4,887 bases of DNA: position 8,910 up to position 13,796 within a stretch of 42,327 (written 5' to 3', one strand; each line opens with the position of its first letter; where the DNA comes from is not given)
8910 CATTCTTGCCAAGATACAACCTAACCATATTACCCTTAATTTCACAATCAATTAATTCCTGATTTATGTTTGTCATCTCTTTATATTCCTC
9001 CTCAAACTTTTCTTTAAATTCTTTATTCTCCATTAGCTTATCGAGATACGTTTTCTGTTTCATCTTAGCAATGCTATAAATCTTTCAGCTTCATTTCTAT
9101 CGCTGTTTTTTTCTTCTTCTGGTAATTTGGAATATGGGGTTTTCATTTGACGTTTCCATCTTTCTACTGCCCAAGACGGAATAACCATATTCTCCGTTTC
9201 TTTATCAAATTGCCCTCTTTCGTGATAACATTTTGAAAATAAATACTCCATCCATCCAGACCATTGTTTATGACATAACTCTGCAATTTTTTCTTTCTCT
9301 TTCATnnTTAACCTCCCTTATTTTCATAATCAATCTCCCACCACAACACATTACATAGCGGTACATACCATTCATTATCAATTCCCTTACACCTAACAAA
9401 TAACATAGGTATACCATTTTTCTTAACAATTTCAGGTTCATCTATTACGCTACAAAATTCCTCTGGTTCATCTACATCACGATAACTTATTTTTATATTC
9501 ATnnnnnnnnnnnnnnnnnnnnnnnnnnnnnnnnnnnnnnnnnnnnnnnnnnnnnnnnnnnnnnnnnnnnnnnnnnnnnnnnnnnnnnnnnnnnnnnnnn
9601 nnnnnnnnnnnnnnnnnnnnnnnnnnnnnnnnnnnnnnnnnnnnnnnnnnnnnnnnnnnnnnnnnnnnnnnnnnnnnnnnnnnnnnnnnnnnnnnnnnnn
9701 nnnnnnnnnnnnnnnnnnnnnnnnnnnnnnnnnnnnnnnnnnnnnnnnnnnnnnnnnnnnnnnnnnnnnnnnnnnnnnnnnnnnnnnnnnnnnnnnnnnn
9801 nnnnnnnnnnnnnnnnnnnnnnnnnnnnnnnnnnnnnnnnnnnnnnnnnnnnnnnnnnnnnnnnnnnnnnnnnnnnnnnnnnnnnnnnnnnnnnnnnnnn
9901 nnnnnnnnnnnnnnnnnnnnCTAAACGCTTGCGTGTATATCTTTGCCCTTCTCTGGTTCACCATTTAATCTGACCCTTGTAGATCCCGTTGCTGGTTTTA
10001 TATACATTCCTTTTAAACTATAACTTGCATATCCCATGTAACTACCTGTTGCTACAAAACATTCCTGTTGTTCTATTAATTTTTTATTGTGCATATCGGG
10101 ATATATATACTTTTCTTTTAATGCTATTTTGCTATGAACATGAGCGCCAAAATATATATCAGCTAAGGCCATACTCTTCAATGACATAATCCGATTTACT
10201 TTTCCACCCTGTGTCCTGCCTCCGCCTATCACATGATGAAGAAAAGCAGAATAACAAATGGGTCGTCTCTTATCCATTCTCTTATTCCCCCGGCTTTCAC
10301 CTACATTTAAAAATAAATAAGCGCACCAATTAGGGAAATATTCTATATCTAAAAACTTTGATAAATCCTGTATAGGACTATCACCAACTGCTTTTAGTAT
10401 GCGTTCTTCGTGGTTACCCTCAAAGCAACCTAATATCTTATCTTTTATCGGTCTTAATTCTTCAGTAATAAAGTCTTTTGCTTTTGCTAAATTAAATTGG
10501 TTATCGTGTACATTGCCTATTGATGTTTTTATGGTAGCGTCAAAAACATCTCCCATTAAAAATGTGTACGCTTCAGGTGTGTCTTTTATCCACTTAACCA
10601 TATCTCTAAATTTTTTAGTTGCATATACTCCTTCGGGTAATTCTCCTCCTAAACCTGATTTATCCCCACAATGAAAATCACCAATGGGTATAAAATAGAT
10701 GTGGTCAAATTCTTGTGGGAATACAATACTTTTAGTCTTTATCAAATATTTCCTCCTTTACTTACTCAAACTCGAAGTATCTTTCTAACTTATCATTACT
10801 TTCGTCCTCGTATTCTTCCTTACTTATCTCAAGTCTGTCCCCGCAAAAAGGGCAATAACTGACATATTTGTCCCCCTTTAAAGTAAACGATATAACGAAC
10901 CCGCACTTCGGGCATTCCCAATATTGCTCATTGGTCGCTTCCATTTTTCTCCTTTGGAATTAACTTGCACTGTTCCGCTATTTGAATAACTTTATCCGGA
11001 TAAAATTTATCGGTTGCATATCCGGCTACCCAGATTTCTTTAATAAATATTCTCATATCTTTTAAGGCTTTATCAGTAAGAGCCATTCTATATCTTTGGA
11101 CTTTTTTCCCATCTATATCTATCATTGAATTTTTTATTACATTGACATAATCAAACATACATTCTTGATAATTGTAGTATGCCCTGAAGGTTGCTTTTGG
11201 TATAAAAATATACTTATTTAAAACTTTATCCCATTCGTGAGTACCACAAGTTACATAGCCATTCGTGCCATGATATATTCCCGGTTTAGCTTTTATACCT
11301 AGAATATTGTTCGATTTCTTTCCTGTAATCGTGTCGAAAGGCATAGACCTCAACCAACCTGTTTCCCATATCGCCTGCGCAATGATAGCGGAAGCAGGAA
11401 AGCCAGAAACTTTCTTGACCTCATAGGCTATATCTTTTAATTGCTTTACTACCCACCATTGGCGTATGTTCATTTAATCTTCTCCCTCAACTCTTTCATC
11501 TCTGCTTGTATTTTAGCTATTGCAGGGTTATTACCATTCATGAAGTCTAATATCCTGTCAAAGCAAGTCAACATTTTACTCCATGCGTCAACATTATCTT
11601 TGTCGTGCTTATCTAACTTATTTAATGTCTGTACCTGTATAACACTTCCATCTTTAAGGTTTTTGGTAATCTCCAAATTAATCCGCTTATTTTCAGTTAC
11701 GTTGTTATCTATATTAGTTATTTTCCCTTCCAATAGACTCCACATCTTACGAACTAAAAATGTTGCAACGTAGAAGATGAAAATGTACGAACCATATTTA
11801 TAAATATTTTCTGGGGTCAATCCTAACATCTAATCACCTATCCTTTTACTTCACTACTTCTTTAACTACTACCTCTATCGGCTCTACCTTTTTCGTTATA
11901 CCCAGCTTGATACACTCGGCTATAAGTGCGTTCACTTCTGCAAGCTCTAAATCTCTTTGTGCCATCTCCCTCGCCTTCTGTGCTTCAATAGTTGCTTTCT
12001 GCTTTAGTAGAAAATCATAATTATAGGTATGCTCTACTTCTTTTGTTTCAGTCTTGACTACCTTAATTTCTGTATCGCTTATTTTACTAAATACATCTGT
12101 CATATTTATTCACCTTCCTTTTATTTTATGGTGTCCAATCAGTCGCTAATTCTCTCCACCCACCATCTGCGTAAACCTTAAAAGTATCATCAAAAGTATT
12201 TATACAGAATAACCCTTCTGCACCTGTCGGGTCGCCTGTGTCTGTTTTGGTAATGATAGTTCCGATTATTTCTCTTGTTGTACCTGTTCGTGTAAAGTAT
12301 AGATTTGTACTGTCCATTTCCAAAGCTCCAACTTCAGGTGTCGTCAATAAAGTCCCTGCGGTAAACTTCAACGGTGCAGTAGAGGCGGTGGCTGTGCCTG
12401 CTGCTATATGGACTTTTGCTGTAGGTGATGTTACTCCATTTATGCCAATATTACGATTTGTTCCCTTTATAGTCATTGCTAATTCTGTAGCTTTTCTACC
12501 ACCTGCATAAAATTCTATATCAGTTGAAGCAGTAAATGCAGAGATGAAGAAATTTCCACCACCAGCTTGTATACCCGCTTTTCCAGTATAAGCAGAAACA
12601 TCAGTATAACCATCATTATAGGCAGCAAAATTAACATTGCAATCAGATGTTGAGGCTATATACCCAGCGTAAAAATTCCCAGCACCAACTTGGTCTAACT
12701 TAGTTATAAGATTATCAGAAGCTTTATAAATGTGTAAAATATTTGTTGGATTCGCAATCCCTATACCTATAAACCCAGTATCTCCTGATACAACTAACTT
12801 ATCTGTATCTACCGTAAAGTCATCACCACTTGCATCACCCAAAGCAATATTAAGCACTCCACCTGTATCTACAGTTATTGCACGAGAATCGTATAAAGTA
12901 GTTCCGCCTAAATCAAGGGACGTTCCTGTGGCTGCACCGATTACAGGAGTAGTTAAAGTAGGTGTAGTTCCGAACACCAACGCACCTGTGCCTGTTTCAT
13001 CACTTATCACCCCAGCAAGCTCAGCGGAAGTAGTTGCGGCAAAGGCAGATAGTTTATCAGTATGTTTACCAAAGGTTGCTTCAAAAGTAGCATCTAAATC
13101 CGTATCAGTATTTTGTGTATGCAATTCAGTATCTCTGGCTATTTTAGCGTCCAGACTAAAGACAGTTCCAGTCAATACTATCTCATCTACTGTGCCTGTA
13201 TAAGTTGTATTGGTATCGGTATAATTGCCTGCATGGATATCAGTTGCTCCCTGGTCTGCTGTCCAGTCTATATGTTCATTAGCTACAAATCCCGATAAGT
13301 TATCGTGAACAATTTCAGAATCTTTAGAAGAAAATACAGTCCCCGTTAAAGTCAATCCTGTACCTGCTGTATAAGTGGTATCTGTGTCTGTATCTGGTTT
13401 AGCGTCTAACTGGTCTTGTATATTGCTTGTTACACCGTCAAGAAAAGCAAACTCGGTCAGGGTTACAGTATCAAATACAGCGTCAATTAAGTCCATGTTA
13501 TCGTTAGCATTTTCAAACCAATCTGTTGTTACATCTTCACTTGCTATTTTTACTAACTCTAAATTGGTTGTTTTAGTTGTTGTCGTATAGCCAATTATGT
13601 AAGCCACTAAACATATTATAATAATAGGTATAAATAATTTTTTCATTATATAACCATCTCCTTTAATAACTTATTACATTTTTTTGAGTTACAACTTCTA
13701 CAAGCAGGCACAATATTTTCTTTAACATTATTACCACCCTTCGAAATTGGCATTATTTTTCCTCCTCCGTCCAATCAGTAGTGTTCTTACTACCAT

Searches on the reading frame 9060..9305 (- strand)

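Call 13: search_protein_families(library=pfam, proteins=[window:9060-9305:-], max_evalue=0.01)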
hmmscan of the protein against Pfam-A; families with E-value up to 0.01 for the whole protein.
window:9060-9305:- (81 aa): 1 family
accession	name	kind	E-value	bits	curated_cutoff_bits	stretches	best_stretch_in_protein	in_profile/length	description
PF02026.21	RyR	-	0.0042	17.7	27.4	0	5-79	22-81/91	RyR domain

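Call 14: search_protein_families(library=phrogs, proteins=[window:9060-9305:-], max_evalue=0.001)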
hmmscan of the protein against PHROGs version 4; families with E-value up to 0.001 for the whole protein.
window:9060-9305:- (81 aa): 0 families

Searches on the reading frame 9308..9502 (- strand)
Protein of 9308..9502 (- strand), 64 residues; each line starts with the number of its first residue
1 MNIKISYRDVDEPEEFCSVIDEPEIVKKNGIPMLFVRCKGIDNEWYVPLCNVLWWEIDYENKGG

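Call 13: search_protein_families(library=pfam, proteins=[window:9308-9502:-], max_evalue=0.01)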
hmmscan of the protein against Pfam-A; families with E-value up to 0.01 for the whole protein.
window:9308-9502:- (64 aa): 0 families

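Call 14: search_protein_families(library=phrogs, proteins=[window:9308-9502:-], max_evalue=0.001)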
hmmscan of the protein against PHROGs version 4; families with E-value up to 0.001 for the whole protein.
window:9308-9502:- (64 aa): 0 families

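Call 16: find_related_loci(query=window:9308-9502:-, collection=viral_contigs, flank=3000)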
Query window:9308-9502:- (64 aa) in viral_contigs; peptide patterns used: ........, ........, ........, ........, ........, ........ (x = any residue, [..] = any of these).
9 stretches matched a pattern, but none encodes a relative of the query by tblastn (E <= 1e-3).

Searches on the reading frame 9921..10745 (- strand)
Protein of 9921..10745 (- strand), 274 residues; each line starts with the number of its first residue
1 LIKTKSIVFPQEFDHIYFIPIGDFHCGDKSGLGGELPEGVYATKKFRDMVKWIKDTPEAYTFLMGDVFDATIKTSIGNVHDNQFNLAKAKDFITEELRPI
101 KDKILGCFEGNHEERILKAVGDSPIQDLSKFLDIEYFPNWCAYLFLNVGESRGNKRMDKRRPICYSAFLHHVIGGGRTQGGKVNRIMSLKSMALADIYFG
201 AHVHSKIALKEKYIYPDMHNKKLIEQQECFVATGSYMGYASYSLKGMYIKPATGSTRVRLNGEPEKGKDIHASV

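Call 13: search_protein_families(library=pfam, proteins=[window:9921-10745:-], max_evalue=0.01)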
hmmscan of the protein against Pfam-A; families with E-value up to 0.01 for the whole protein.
window:9921-10745:- (274 aa): 0 families

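Call 14: search_protein_families(library=phrogs, proteins=[window:9921-10745:-], max_evalue=0.001)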
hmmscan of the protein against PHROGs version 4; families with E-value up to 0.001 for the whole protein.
window:9921-10745:- (274 aa): 1 family
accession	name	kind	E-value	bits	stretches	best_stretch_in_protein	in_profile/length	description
phrog_7339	-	DNA, RNA and nucleotide metabolism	5.7e-25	89.1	1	14-268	28-257/263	DNA repair exonuclease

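Call 15: find_related_loci(query=window:9921-10745:-, collection=viral_contigs, flank=3000)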
Query window:9921-10745:- (274 aa) in viral_contigs; peptide patterns used: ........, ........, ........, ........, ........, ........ (x = any residue, [..] = any of these).
1 stretches matched a pattern; 1 encode a relative of the query (tblastn E <= 1e-3); 1 distinct loci.
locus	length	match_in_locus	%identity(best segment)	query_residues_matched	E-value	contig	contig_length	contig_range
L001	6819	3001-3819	68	1-274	5e-130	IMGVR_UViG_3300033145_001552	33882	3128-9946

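Call 19: find_related_loci(query=window:9921-10745:-, collection=metagenome_contigs, flank=3000)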
Query window:9921-10745:- (274 aa) in metagenome_contigs; peptide patterns used: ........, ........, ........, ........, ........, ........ (x = any residue, [..] = any of these).
74 stretches matched a pattern; 41 encode a relative of the query (tblastn E <= 1e-3); 41 distinct loci.
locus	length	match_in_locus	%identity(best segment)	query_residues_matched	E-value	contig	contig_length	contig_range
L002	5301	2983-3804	95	1-274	0e+0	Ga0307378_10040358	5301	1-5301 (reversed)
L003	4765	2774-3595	82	1-274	2e-162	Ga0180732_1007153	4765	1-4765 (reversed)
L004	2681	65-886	84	1-274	2e-168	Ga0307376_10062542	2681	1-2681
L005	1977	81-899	81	1-274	6e-169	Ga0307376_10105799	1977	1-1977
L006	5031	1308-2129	78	1-274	1e-157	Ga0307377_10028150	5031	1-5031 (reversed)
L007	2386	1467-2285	77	1-274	2e-158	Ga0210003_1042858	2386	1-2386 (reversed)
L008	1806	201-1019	75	1-274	2e-157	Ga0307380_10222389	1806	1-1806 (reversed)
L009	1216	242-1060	75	1-274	5e-158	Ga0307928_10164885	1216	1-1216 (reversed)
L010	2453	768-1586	74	1-274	9e-148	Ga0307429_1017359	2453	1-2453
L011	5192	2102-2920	70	1-274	5e-134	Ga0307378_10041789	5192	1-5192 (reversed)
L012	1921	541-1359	69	1-274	3e-141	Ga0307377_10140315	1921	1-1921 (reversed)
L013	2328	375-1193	68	1-274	6e-139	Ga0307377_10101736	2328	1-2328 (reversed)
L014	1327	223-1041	66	1-274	1e-142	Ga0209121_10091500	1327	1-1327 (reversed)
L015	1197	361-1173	67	2-274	9e-140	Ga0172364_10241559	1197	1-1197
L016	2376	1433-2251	64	1-274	3e-133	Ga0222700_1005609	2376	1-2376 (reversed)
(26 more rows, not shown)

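Call 20: find_related_loci(query=window:9921-10745:-, collection=genome_contigs, flank=3000)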
Query window:9921-10745:- (274 aa) in genome_contigs; peptide patterns used: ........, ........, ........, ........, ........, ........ (x = any residue, [..] = any of these).
22 stretches matched a pattern, but none encodes a relative of the query by tblastn (E <= 1e-3).

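Call 87: find_homologous_proteins(query=window:9921-10745:-, max_evalue=1e-30)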
Query window:9921-10745:- (274 aa): 62 proteins with E <= 1e-30 among 493 candidates.
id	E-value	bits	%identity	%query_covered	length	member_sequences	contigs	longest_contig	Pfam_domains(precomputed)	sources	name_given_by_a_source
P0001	6.6e-178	608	95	100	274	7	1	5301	-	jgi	-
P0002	6.7e-164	562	85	100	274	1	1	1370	-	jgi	-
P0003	1.8e-163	561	86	100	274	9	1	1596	-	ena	-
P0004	3.8e-161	553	85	100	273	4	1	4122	-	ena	-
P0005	1.9e-158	544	83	100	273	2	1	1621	-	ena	-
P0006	1.1e-152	525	81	100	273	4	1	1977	-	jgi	-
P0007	2.9e-151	521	80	100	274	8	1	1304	-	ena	-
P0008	1.0e-150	519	78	100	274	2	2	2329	-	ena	-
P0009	8.5e-147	506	77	100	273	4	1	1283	-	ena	-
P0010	3.1e-141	488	75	100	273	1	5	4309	-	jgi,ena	-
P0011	5.8e-141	487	75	100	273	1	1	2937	-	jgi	-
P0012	1.4e-139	482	76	100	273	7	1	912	PF00149.34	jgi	-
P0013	1.8e-137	475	75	97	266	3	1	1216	-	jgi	-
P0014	9.3e-135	466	82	89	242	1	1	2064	-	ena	-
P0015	6.9e-131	454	69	100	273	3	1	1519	-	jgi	-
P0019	2.5e-129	449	70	100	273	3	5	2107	-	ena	-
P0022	3.0e-127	442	69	100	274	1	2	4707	-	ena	-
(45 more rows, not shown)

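Call 88: find_encoding_contigs(protein=P0004, flank=2000, max_places=3)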
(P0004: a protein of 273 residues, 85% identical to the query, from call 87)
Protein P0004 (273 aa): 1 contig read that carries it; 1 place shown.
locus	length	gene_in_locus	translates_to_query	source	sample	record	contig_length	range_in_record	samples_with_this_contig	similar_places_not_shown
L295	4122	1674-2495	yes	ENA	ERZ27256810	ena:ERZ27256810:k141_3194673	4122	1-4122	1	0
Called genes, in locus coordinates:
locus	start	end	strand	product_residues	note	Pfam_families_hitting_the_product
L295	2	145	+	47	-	?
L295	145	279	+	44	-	-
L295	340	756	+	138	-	-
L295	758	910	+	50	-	-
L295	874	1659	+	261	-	-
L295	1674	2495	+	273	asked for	-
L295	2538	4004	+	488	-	-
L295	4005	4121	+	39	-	?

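Call 89: find_encoding_contigs(protein=P0008, flank=2000, max_places=3)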
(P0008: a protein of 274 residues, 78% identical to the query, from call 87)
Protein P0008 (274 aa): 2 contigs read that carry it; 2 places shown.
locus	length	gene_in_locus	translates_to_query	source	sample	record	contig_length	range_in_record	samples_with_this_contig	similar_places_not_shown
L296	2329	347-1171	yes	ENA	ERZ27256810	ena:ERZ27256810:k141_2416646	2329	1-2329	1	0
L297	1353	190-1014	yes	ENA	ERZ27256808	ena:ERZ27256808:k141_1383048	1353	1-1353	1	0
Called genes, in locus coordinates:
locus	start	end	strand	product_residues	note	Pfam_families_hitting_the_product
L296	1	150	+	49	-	?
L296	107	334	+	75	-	PF26082:zf-C2H2_AcuF (faint)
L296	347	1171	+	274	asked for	-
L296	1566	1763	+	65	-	-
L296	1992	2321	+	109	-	PF14359:DUF4406, PF24963:DUF7768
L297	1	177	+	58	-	?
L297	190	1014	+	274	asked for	-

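Call 90: find_encoding_contigs(protein=P0010, flank=2000, max_places=5)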
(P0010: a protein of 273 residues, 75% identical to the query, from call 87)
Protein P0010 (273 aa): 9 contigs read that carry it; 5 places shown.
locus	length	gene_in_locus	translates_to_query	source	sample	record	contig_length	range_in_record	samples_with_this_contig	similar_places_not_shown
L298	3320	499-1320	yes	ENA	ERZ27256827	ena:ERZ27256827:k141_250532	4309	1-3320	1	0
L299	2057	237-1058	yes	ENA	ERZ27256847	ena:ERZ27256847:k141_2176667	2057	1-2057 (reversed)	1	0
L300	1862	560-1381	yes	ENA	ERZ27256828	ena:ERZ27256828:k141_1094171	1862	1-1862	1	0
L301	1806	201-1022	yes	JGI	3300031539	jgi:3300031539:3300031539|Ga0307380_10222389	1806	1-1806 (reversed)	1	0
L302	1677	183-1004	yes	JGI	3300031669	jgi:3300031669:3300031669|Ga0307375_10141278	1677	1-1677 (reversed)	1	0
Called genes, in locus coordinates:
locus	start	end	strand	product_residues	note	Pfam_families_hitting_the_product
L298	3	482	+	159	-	?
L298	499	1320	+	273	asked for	-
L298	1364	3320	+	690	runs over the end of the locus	-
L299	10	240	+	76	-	-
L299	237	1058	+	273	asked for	-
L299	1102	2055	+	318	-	?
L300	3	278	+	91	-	?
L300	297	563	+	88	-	-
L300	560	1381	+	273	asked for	-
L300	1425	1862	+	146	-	?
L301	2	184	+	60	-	?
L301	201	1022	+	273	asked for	-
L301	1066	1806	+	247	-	?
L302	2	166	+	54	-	?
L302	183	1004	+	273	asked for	-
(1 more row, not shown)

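Call 91: find_encoding_contigs(protein=P0022, flank=2000, max_places=3)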
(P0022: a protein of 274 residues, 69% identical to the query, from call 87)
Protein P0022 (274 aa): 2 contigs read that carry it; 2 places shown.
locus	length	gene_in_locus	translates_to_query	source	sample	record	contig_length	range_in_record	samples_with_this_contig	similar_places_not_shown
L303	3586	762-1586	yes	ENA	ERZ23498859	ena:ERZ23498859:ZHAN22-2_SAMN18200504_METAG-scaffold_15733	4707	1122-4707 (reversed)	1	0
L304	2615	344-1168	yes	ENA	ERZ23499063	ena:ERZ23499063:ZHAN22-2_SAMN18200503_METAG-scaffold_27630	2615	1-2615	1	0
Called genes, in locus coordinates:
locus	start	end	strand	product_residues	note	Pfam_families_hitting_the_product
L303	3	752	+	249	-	?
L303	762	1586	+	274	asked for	-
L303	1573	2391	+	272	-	PF03161:LAGLIDADG_2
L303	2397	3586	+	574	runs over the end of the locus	-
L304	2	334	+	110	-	?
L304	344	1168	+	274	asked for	-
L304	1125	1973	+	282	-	PF03161:LAGLIDADG_2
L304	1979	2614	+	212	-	?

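Call 94: find_encoding_contigs(protein=P0003, flank=2000, max_places=3)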
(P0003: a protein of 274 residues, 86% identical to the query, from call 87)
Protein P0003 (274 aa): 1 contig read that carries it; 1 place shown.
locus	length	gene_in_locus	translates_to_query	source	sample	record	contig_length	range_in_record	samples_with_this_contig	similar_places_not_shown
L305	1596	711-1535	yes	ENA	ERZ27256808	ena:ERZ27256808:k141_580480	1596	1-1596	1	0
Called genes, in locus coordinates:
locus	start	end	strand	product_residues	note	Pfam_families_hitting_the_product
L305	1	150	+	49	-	?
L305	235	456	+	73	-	-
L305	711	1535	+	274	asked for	-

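Call 95: find_encoding_contigs(protein=P0005, flank=2000, max_places=3)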
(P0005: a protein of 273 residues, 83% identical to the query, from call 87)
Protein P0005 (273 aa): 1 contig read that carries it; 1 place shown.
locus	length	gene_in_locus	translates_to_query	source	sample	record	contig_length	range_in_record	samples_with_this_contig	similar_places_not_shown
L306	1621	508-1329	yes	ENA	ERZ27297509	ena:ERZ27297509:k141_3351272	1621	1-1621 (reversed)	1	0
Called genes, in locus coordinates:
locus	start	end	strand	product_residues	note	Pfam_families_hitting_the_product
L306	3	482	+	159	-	?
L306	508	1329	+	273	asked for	-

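Call 96: find_encoding_contigs(protein=P0014, flank=2000, max_places=3)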
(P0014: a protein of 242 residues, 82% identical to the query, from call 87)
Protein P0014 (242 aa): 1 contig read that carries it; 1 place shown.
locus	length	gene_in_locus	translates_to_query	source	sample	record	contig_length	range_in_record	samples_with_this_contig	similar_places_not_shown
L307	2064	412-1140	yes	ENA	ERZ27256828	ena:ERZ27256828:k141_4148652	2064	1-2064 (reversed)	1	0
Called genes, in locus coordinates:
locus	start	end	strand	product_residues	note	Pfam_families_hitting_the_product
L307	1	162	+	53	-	?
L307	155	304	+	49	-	-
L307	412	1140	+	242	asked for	-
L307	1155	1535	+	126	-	-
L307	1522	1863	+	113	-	-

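Call 97: find_encoding_contigs(protein=P0019, flank=2000, max_places=5)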
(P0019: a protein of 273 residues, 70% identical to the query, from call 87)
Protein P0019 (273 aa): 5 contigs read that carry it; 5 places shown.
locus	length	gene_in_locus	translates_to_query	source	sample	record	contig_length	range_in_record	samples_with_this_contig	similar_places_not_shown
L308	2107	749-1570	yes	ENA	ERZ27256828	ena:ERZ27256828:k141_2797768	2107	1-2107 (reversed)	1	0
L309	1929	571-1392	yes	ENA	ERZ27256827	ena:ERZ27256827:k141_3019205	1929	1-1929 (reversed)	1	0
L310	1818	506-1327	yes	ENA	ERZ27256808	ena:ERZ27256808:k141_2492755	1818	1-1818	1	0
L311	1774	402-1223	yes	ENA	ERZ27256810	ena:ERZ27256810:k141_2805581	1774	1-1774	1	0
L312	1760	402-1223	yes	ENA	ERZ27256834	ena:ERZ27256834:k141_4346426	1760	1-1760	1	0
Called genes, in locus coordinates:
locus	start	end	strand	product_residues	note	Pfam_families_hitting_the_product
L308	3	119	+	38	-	?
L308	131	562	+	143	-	PF18907:DUF5662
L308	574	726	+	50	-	-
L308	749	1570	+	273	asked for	-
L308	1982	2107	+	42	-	?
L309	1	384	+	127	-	?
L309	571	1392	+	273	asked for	-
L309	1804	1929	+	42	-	?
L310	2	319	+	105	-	?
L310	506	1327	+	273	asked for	-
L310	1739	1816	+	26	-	?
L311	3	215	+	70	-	?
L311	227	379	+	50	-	-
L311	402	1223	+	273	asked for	-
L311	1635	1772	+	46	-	?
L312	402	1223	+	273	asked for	-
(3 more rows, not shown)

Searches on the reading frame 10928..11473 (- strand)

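Call 13: search_protein_families(library=pfam, proteins=[window:10928-11473:-], max_evalue=0.01)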
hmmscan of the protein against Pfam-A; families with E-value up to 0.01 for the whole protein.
window:10928-11473:- (181 aa): 3 families
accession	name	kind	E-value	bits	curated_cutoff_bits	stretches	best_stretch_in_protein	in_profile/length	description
PF01832.25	Glucosaminidase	-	8.8e-23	81.7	30.2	1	14-170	2-122/123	Mannosyl-glycoprotein endo-beta-N-acetylglucosaminidase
PF17420.7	GP17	-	0.0026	18.3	25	1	106-160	38-88/98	Superinfection exclusion gene product 17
PF02057.21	Glyco_hydro_59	-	0.0042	16.9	27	1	68-162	97-186/294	Glycosyl hydrolase family 59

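Call 14: search_protein_families(library=phrogs, proteins=[window:10928-11473:-], max_evalue=0.001)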
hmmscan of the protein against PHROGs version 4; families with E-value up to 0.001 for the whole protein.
window:10928-11473:- (181 aa): 6 families
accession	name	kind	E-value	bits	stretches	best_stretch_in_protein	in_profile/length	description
phrog_3513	-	lysis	7.8e-31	107.9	1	9-171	647-787/1434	endolysin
phrog_18032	-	lysis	1.5e-18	68.4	1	9-173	8-151/248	endolysin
phrog_12727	-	lysis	1.1e-14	55.5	1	9-171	7-147/393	endolysin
phrog_8251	-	lysis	1.5e-09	38.8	1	16-171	12-144/250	endolysin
phrog_1309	-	lysis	3.6e-09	37.5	1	28-171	23-147/410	endolysin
phrog_10967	-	lysis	3.2e-08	34.6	1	9-171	8-149/266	endolysin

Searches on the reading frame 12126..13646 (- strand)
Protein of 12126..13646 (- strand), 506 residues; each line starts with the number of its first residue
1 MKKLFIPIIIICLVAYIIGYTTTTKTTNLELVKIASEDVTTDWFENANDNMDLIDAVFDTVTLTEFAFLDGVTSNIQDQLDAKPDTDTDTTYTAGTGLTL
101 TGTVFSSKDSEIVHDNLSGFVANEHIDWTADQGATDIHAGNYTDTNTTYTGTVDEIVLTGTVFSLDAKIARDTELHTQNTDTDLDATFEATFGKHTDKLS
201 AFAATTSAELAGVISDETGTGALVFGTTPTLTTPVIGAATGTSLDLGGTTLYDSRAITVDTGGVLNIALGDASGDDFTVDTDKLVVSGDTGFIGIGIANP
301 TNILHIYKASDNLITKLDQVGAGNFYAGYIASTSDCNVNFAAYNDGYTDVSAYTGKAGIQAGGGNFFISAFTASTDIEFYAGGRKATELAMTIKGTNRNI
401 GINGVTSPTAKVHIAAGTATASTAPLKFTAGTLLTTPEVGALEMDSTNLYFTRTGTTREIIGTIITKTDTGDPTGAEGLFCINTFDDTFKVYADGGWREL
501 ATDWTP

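Call 13: search_protein_families(library=pfam, proteins=[window:12126-13646:-], max_evalue=0.01)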
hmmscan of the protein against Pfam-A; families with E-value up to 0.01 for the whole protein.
window:12126-13646:- (506 aa): 0 families

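Call 14: search_protein_families(library=phrogs, proteins=[window:12126-13646:-], max_evalue=0.001)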
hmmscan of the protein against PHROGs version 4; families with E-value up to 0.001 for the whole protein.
window:12126-13646:- (506 aa): 1 family
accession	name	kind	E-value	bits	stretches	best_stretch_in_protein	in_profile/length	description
phrog_6002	-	head and packaging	5.4e-10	38.5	1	168-289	541-656/1183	virion structural protein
